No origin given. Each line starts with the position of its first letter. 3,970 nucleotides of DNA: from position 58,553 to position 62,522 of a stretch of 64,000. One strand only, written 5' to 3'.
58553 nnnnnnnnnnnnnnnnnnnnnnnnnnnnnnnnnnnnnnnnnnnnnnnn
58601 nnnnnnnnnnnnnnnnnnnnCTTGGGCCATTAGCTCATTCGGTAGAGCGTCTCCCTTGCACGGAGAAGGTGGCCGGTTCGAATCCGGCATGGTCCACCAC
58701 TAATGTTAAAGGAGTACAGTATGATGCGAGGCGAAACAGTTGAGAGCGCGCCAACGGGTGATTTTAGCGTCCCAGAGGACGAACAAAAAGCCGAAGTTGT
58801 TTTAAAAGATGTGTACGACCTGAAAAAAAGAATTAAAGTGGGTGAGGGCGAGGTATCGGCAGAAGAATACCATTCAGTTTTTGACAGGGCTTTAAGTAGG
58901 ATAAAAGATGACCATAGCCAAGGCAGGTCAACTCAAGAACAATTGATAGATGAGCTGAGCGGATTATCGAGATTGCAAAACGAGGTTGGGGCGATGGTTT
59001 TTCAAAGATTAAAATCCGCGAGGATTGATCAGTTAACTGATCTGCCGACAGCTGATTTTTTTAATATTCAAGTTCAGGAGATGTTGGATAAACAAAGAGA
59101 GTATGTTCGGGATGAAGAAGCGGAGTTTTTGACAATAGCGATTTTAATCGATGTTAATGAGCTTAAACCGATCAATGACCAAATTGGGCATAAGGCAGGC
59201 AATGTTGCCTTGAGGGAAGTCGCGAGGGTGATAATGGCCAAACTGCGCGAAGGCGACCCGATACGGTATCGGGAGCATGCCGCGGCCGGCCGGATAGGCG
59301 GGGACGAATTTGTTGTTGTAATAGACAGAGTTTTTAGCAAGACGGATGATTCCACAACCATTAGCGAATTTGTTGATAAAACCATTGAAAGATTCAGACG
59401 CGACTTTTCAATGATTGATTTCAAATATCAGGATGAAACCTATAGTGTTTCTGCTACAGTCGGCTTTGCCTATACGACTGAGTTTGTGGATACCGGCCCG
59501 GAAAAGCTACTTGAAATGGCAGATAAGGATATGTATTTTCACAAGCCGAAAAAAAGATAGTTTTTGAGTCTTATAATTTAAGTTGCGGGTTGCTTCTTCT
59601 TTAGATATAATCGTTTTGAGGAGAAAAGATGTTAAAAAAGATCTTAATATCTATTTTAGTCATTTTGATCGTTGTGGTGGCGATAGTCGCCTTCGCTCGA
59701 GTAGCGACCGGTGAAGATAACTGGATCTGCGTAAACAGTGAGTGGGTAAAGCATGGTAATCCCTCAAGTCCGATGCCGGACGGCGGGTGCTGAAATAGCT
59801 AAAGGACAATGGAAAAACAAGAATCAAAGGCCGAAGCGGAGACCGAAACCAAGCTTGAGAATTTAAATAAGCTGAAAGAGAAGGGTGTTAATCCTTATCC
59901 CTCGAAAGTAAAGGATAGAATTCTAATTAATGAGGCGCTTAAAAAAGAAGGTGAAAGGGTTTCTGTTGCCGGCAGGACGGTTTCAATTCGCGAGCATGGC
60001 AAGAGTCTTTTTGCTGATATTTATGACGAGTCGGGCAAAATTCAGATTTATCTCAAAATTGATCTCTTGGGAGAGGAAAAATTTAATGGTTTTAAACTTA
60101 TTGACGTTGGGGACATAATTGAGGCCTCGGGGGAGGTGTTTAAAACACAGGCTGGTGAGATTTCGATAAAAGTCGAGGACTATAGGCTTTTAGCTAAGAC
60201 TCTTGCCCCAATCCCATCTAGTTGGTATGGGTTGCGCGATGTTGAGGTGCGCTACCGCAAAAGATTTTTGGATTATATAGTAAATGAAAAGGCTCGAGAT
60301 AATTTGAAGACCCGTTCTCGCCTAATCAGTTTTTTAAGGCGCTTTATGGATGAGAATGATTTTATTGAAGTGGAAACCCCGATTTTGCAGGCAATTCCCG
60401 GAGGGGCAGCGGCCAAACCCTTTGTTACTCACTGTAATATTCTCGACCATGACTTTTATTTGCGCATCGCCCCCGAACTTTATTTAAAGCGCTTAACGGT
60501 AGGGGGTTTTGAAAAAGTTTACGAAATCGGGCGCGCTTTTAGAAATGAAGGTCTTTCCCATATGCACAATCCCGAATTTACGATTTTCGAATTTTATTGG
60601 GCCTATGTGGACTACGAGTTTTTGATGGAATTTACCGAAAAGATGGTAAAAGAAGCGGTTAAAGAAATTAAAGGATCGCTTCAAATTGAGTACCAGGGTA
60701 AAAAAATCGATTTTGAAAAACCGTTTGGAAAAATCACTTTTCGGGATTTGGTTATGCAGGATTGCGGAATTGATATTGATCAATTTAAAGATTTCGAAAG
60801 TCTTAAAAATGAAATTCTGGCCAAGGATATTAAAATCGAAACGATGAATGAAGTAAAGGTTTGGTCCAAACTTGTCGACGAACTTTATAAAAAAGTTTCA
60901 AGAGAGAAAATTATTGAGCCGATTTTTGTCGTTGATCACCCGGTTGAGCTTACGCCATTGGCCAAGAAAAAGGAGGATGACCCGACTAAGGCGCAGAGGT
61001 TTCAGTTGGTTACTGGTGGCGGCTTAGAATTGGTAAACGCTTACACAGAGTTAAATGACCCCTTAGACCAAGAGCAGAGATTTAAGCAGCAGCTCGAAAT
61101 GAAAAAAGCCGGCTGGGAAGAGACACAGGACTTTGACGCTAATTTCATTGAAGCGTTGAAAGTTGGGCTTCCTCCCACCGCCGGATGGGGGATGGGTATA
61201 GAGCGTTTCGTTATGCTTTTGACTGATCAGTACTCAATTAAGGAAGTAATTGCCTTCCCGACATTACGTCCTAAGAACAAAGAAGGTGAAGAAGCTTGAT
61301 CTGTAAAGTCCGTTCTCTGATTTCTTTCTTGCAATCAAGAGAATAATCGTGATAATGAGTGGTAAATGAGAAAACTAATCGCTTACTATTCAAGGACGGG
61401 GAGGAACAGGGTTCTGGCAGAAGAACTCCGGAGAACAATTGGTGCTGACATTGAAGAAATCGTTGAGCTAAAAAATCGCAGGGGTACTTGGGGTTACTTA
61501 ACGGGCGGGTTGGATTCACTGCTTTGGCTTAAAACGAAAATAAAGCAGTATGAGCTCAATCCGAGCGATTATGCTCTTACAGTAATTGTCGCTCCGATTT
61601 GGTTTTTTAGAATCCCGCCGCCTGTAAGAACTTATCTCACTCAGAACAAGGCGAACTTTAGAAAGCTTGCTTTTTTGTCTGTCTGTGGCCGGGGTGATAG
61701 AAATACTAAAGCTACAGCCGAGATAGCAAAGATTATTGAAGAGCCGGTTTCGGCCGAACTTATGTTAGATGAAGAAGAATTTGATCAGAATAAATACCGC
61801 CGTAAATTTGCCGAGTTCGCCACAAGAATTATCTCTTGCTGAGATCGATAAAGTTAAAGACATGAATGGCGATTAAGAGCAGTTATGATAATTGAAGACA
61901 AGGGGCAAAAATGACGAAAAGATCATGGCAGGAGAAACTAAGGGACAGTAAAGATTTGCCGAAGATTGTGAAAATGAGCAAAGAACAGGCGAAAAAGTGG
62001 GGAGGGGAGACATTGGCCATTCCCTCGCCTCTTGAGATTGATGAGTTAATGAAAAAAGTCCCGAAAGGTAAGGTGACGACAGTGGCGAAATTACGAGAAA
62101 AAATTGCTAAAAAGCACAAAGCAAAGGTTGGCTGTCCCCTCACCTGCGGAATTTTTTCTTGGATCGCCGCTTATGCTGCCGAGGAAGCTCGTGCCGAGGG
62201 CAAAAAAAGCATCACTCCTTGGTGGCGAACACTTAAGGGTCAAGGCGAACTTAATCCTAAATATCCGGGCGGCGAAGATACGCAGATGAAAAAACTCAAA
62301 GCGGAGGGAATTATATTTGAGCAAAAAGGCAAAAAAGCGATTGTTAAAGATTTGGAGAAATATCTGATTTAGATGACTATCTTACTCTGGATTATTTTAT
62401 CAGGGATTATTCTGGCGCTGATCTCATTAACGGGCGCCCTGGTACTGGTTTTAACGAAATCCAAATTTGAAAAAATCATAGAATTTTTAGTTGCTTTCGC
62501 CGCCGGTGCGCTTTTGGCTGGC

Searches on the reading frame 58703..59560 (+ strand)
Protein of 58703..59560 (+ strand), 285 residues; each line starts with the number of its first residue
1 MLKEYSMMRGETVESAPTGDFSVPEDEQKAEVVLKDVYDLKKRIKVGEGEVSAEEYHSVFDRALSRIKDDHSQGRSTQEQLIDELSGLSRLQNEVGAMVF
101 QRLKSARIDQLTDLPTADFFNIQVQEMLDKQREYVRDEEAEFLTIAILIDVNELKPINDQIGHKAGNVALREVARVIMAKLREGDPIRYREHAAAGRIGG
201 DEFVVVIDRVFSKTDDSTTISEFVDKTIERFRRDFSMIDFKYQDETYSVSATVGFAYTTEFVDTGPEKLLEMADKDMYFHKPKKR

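Call 33: search_protein_families(library=pfam, proteins=[window:58703-59560:+], max_evalue=0.00001)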
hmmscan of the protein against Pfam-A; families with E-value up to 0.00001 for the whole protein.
window:58703-59560:+ (285 aa): 1 family
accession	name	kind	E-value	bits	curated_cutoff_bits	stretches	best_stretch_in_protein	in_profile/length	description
PF00990.26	GGDEF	-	8.5e-21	74.8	23.8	1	107-285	2-159/161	Diguanylate cyclase, GGDEF domain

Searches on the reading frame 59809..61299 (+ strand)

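Call 33: search_protein_families(library=pfam, proteins=[window:59809-61299:+], max_evalue=0.00001)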
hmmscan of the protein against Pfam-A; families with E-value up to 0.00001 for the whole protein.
window:59809-61299:+ (496 aa): 2 families
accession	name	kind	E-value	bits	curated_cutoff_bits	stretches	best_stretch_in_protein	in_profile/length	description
PF00152.25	tRNA-synt_2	-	1.6e-89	300.5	25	1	145-486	2-307/308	tRNA synthetases class II (D, K and N)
PF01336.31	tRNA_anti-codon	-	1.2e-15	57.6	27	1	51-128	1-75/75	OB-fold nucleic acid binding domain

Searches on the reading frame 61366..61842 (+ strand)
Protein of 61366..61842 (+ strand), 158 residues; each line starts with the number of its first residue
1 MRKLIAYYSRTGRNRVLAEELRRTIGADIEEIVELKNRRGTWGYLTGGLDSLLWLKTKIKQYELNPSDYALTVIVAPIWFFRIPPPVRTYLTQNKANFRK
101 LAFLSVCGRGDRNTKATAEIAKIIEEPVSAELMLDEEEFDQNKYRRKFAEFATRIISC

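Call 62: search_protein_families(library=pfam, proteins=[window:61366-61842:+], max_evalue=0.001)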
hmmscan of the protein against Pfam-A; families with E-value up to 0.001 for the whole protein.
window:61366-61842:+ (158 aa): 2 families
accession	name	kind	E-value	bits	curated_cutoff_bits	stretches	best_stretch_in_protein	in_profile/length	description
PF12724.12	Flavodoxin_5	-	4e-05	24.4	27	0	60-121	35-97/145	Flavodoxin domain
PF12682.12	Flavodoxin_4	-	9.3e-05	22.4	24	0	3-33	2-32/155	Flavodoxin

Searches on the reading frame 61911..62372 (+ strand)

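Call 62: search_protein_families(library=pfam, proteins=[window:61911-62372:+], max_evalue=0.001)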
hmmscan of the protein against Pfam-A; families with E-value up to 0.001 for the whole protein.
window:61911-62372:+ (153 aa): 1 family
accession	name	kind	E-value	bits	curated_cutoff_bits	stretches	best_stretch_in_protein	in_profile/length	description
PF01035.26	DNA_binding_1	-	2.9e-06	27.5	27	0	98-134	46-81/81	6-O-methylguanine DNA methyltransferase, DNA binding domain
